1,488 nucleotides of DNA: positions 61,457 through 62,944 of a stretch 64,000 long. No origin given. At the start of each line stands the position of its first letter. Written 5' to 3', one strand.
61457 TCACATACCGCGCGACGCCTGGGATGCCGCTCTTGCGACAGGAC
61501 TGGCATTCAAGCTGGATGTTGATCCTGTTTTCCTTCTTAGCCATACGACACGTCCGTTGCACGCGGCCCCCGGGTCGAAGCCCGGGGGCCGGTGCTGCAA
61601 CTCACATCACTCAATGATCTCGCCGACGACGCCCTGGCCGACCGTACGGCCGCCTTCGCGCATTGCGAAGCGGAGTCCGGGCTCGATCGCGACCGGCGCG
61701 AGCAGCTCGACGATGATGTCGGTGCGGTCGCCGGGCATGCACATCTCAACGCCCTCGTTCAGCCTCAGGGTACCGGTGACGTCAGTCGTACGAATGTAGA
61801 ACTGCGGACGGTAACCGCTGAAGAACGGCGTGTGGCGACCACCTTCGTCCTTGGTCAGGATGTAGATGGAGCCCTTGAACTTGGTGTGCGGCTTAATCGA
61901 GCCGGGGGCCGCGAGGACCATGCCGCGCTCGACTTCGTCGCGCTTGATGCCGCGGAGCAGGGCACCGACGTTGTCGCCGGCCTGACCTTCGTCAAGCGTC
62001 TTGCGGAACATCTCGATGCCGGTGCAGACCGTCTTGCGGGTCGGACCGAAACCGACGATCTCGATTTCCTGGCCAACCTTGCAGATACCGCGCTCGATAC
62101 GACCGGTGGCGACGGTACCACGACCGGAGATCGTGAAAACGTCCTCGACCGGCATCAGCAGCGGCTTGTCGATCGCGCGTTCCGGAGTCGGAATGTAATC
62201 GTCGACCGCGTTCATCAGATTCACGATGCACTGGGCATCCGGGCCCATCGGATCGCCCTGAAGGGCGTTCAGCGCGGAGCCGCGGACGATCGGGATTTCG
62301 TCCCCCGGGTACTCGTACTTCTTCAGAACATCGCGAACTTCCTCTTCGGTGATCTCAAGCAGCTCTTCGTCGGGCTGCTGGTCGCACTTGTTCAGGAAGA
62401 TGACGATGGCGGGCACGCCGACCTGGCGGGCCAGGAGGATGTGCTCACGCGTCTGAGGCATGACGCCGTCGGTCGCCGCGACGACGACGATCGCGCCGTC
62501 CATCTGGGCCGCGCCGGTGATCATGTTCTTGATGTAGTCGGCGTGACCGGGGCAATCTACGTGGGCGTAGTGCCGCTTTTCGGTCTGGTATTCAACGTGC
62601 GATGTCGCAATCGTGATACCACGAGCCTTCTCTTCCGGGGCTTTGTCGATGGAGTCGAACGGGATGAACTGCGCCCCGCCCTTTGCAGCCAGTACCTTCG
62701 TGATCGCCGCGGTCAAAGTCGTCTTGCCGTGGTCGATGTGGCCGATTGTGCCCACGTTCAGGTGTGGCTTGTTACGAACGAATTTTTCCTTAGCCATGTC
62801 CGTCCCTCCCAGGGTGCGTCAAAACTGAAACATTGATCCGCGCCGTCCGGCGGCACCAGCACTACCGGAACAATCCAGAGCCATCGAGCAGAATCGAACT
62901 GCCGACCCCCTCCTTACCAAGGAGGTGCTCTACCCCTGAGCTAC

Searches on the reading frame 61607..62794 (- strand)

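Call 75: search_protein_families(library=pfam, proteins=[window:61607-62794:-], max_evalue=0.00001)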
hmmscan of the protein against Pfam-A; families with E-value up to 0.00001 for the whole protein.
window:61607-62794:- (395 aa): 3 families
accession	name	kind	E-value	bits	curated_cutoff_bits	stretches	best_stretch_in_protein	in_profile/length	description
PF00009.33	GTP_EFTU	-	6.7e-63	212.1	26.5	1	9-203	1-188/188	Elongation factor Tu GTP binding domain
PF03143.23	GTP_EFTU_D3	-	4.1e-35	120.7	27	1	299-393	1-105/106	Elongation factor Tu C-terminal domain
PF03144.31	GTP_EFTU_D2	-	1.3e-19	70.8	30.3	1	226-295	1-73/73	Elongation factor Tu domain 2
